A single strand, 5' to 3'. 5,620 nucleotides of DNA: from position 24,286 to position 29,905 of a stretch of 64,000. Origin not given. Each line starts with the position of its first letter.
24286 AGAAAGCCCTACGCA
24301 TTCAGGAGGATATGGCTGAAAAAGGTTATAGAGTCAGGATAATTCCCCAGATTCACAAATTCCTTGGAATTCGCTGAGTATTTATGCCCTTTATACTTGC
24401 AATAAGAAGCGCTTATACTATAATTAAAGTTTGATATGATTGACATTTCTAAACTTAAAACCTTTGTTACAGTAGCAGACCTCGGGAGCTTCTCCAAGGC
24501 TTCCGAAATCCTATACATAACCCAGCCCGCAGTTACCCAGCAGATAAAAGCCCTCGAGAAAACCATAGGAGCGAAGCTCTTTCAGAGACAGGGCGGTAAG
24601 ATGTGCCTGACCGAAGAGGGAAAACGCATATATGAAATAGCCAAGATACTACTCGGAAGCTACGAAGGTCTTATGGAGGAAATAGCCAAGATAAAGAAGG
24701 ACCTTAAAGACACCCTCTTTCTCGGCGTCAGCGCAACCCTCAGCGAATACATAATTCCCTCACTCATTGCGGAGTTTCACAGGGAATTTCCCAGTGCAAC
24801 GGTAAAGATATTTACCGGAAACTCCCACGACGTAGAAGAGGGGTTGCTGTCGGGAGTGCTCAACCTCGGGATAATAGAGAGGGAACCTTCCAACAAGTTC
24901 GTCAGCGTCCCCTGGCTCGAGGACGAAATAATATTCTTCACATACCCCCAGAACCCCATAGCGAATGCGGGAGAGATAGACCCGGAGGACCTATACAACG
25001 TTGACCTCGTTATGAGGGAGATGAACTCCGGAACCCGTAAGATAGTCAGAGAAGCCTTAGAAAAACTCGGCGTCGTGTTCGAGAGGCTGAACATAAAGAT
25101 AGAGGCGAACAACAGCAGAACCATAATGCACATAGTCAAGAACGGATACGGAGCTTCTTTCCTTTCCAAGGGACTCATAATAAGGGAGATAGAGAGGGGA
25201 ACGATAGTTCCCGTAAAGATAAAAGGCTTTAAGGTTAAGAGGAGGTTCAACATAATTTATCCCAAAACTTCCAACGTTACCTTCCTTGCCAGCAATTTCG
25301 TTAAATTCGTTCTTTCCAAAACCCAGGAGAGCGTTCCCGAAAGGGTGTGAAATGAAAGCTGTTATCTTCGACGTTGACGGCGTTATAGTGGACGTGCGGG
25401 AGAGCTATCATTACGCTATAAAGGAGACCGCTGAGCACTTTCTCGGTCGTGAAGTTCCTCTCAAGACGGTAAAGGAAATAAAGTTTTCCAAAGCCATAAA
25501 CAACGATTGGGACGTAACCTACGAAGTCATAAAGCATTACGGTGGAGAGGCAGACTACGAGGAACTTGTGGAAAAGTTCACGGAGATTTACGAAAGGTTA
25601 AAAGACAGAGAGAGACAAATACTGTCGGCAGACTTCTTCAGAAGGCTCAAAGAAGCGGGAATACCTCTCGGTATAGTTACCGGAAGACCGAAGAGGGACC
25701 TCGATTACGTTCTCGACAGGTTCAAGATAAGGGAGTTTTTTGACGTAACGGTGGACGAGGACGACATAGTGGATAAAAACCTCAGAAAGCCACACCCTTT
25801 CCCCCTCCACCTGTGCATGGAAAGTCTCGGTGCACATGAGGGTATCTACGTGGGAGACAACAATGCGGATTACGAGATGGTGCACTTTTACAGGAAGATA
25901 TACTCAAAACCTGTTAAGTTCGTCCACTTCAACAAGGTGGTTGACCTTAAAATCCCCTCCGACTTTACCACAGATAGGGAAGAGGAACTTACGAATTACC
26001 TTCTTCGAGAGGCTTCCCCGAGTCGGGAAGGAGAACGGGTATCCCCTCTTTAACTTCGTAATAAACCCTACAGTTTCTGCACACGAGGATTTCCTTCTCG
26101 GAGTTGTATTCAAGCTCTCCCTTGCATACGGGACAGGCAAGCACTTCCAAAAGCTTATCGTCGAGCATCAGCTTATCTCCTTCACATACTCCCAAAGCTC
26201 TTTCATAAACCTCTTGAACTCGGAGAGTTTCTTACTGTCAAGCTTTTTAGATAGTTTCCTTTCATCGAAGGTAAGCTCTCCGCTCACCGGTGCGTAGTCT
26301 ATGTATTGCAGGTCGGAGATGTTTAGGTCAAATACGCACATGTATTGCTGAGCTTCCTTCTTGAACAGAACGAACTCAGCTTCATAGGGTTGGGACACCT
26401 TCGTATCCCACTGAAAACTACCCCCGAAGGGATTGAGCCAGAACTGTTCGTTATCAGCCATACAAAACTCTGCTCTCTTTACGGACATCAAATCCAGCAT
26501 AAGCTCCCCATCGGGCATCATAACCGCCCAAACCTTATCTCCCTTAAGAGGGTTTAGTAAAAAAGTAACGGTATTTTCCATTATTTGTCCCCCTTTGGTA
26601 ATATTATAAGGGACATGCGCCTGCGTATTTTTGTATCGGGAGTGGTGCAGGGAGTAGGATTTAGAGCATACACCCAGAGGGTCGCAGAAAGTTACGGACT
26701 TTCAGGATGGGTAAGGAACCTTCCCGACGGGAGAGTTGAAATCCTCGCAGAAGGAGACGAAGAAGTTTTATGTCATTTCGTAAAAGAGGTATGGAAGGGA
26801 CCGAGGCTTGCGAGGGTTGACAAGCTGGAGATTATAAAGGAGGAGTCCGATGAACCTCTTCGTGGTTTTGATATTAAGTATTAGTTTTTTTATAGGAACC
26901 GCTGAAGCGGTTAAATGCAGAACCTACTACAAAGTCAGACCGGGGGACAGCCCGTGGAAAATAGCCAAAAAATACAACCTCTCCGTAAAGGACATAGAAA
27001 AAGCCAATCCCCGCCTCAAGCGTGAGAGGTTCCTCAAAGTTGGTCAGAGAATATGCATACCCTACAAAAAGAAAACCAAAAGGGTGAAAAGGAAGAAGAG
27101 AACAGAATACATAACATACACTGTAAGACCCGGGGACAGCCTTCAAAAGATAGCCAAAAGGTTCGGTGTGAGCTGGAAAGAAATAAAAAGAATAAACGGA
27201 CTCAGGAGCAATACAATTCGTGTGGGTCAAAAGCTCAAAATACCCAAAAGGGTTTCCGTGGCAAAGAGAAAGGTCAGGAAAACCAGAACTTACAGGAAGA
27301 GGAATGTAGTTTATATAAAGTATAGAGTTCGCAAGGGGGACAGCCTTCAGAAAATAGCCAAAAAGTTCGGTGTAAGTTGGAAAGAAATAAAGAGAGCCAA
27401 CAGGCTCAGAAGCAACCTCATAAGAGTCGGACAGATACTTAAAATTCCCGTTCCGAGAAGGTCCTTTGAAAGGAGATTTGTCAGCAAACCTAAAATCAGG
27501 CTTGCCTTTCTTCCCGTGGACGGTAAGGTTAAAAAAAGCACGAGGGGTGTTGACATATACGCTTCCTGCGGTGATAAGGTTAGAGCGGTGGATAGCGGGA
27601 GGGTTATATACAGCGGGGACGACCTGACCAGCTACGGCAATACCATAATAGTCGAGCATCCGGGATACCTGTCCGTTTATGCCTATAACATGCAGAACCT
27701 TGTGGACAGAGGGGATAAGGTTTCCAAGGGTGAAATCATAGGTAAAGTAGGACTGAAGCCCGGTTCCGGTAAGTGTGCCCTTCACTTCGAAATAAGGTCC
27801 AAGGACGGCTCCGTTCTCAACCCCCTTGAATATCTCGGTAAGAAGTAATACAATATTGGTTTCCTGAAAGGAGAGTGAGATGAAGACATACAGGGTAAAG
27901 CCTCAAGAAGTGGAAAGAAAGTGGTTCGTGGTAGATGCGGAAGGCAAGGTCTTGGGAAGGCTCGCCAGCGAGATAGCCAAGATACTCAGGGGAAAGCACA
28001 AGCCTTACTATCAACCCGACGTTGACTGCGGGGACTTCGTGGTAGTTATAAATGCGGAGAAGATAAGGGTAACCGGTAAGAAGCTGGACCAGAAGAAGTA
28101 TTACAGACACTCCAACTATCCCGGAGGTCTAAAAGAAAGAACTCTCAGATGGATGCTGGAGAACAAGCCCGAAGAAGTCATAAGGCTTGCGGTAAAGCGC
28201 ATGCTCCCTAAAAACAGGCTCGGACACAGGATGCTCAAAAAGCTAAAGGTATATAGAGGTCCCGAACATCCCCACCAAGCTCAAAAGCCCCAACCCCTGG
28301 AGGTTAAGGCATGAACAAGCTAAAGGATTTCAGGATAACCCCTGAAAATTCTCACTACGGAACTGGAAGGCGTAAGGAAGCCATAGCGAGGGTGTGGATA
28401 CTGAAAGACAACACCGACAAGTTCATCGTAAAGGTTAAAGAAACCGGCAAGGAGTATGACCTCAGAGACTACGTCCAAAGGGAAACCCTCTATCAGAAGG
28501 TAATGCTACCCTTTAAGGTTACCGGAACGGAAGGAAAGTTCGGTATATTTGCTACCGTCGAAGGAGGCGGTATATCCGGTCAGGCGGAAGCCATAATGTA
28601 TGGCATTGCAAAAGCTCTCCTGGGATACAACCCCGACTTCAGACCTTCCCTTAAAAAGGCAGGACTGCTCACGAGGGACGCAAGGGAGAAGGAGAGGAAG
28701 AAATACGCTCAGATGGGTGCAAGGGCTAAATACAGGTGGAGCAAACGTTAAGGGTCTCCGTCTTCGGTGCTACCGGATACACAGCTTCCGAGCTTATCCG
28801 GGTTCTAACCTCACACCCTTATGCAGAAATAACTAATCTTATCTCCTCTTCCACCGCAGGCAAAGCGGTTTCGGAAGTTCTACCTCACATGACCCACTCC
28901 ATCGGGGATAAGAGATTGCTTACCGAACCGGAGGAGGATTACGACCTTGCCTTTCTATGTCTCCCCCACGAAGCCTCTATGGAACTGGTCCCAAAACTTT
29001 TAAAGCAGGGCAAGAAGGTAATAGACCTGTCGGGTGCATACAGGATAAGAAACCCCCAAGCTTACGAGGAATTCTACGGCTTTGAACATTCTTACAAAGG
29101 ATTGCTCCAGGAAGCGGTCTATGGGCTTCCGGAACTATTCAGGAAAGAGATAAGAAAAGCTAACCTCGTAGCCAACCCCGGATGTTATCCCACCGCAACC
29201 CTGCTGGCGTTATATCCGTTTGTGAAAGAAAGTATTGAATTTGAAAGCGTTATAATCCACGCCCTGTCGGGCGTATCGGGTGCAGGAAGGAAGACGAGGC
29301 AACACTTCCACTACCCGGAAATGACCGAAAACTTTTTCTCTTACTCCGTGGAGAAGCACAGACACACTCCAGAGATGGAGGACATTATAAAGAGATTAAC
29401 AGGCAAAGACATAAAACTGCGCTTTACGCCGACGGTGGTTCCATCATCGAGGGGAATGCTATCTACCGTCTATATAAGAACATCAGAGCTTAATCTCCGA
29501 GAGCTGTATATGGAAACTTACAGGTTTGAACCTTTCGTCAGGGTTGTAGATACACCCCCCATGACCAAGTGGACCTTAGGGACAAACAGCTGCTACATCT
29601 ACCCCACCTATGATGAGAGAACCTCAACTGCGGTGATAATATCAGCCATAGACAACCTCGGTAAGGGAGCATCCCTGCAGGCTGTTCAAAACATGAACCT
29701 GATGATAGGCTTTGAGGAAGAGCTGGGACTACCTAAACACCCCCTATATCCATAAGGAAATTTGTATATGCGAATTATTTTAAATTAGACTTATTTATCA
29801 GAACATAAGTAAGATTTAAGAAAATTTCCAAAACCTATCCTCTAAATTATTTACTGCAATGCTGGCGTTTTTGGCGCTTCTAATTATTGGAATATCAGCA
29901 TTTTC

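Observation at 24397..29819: Shared T-N11-A operator suggests the LysR protein regulates the sox operon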

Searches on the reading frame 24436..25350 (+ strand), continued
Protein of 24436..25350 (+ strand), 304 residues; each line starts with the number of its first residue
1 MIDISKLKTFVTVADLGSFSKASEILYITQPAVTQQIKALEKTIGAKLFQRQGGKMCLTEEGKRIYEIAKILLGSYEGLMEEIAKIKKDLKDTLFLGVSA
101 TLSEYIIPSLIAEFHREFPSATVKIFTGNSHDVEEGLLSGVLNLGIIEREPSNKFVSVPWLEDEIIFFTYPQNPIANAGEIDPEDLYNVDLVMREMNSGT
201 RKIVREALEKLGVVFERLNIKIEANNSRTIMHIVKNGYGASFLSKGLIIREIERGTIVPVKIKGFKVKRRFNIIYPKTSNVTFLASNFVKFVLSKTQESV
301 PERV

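Call 61: find_encoding_contigs(protein=P0188, flank=6000, max_places=1)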
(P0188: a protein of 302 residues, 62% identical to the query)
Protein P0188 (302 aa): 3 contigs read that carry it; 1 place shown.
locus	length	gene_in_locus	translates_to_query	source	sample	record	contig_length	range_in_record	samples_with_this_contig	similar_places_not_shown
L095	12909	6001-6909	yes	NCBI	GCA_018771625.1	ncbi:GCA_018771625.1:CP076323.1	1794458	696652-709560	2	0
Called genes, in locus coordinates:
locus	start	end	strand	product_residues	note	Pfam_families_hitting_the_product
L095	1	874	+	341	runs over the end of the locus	PF04055:Radical_SAM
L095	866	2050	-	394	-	PF00999:Na_H_Exchanger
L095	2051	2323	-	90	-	PF05899:Cupin_3 (weak), PF02311:AraC_binding (weak), PF07883:Cupin_2, PF03079:ARD (weak)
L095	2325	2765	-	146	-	PF00692:dUTPase, PF22769:DCD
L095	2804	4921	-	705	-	PF01138:RNase_PH, PF03725:RNase_PH_C, PF03726:PNPase, PF01138:RNase_PH, PF00013:KH_1, PF22675:KH-I_KHDC4-BBP (faint), PF00575:S1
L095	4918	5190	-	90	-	PF00312:Ribosomal_S15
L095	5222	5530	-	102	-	-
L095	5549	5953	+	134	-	PF01451:LMWPc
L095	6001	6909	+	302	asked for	PF00126:HTH_1, PF03466:LysR_substrate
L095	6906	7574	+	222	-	PF00702:Hydrolase, PF12710:HAD (weak), PF13419:HAD_2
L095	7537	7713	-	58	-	PF03966:Trm112p, PF08792:A2L_zn_ribbon (weak)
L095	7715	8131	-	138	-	-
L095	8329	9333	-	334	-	PF04055:Radical_SAM, PF13353:Fer4_12 (weak), PF06463:Mob_synth_C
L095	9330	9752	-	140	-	PF02391:MoaE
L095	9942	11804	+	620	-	PF00092:VWA (weak), PF13519:VWA_2 (weak)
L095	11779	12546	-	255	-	PF00005:ABC_tran, PF13304:AAA_21 (faint)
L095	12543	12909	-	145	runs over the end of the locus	PF01243:PNPOx_N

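Call 75: find_encoding_contigs(protein=P0207, flank=8000, max_places=1)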
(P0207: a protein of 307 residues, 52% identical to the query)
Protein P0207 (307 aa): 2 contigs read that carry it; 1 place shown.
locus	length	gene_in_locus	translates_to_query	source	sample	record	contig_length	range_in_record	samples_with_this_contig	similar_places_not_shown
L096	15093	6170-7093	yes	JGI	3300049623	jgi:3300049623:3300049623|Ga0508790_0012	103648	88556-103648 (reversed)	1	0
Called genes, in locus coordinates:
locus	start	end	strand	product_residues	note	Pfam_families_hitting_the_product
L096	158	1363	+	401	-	PF00926:DHBP_synthase, PF00925:GTP_cyclohydro2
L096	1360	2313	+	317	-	PF03706:LPG_synthase_TM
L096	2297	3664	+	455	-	PF20154:LNT_N, PF00795:CN_hydrolase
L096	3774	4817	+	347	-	PF00142:Fer4_NifH (faint), PF09140:MipZ (weak), PF10609:ParA, PF13614:AAA_31, PF01656:CbiA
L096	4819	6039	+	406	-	PF00266:Aminotran_5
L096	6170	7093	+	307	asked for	PF00126:HTH_1, PF03466:LysR_substrate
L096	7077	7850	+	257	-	PF00702:Hydrolase, PF13419:HAD_2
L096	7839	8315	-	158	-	PF00226:DnaJ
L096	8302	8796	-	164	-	PF01584:CheW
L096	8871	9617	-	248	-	PF00005:ABC_tran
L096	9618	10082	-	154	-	-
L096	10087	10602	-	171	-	-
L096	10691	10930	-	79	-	PF03776:MinE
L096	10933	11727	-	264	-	PF00142:Fer4_NifH (weak), PF01656:CbiA, PF02374:ArsA_ATPase, PF06564:CBP_BcsQ, PF09140:MipZ, PF10609:ParA, PF13614:AAA_31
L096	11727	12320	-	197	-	PF03775:MinC_C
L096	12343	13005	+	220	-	PF01209:Ubie_methyltran, PF13489:Methyltransf_23, PF13847:Methyltransf_31, PF08241:Methyltransf_11, PF08242:Methyltransf_12, PF13649:Methyltransf_25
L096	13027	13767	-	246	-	PF00121:TIM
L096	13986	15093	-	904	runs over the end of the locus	PF00989:PAS (faint), PF08448:PAS_4 (faint), PF13188:PAS_8 (faint), PF08447:PAS_3 (faint), PF13426:PAS_9, PF13185:GAF_2 (weak), PF13426:PAS_9 (weak), PF00990:GGDEF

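Call 76: find_encoding_contigs(protein=P0201, flank=8000, max_places=1)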
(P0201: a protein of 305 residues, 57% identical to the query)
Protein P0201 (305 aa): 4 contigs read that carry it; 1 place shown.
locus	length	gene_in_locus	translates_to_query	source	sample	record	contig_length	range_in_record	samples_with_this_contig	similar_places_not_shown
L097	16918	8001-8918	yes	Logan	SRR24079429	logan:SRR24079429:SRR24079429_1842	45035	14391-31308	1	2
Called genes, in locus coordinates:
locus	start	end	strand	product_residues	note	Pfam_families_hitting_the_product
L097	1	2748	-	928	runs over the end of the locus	PF03710:GlnE, PF08335:GlnD_UR_UTase, PF10335:DUF294_C (faint), PF03710:GlnE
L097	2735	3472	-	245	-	PF00902:TatC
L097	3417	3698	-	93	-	PF02416:TatA_B_E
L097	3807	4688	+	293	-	PF00990:GGDEF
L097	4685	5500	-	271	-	PF00899:ThiF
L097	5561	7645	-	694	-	PF01926:MMR_HSR1, PF02421:FeoB_N, PF07670:Gate, PF07664:FeoB_C, PF07670:Gate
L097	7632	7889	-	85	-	PF04023:FeoA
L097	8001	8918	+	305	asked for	PF00126:HTH_1, PF03466:LysR_substrate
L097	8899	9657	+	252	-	PF00702:Hydrolase, PF13419:HAD_2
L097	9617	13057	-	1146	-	PF17915:zf_Rg, PF04851:ResIII (weak), PF00270:DEAD, PF01751:Toprim, PF01131:Topoisom_bac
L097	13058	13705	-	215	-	-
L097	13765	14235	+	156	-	PF01668:SmpB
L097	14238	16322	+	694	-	PF08206:OB_RNB, PF17876:CSD2, PF00773:RNB, PF00575:S1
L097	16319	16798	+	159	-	PF00731:AIRC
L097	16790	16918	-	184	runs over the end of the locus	PF00534:Glycos_transf_1, PF13692:Glyco_trans_1_4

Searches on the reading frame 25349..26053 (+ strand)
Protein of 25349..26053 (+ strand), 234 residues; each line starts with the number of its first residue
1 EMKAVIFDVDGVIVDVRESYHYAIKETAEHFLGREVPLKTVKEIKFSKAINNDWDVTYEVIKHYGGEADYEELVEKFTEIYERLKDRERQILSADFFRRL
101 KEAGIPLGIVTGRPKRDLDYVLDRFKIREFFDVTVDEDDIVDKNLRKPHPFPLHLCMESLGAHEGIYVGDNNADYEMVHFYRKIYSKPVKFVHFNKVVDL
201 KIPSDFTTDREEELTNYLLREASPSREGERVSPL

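Call 6: search_protein_families(library=pfam, proteins=[window:25349-26053:+])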
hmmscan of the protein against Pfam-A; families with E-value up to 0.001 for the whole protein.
window:25349-26053:+ (234 aa): 4 families
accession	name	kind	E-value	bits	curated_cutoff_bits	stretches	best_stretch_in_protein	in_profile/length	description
PF13419.12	HAD_2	-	2.9e-22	80.1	23.8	1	5-177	1-167/178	Haloacid dehalogenase-like hydrolase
PF00702.32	Hydrolase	-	7.6e-21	75.8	26.4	1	2-177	1-186/191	haloacid dehalogenase-like hydrolase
PF12710.13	HAD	-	1.2e-06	29.6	27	1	5-177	1-187/189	haloacid dehalogenase-like hydrolase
PF08282.18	Hydrolase_3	-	0.00041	20.6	20.9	0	94-129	21-56/255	haloacid dehalogenase-like hydrolase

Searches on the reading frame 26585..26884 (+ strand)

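Call 6: search_protein_families(library=pfam, proteins=[window:26585-26884:+])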
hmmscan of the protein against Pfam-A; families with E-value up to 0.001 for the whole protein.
window:26585-26884:+ (99 aa): 1 family
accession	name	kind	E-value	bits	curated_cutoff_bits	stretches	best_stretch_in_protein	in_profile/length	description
PF00708.24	Acylphosphatase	-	4.2e-27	94.7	22.5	1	14-97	2-85/85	Acylphosphatase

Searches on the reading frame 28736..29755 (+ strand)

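Call 6: search_protein_families(library=pfam, proteins=[window:28736-29755:+])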
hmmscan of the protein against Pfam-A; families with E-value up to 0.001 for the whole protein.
window:28736-29755:+ (339 aa): 3 families
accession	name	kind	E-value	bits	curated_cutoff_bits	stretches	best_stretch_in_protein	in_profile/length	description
PF22698.1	Semialdhyde_dhC_1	-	5.1e-50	170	27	1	150-307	1-165/165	Semialdehyde dehydrogenase, dimerisation domain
PF01118.30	Semialdhyde_dh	-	3.6e-31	108.5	26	1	6-142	1-121/121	Semialdehyde dehydrogenase, NAD binding domain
PF02774.23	Semialdhyde_dhC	-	3.3e-20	73.4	26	1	159-308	1-182/184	Semialdehyde dehydrogenase, dimerisation domain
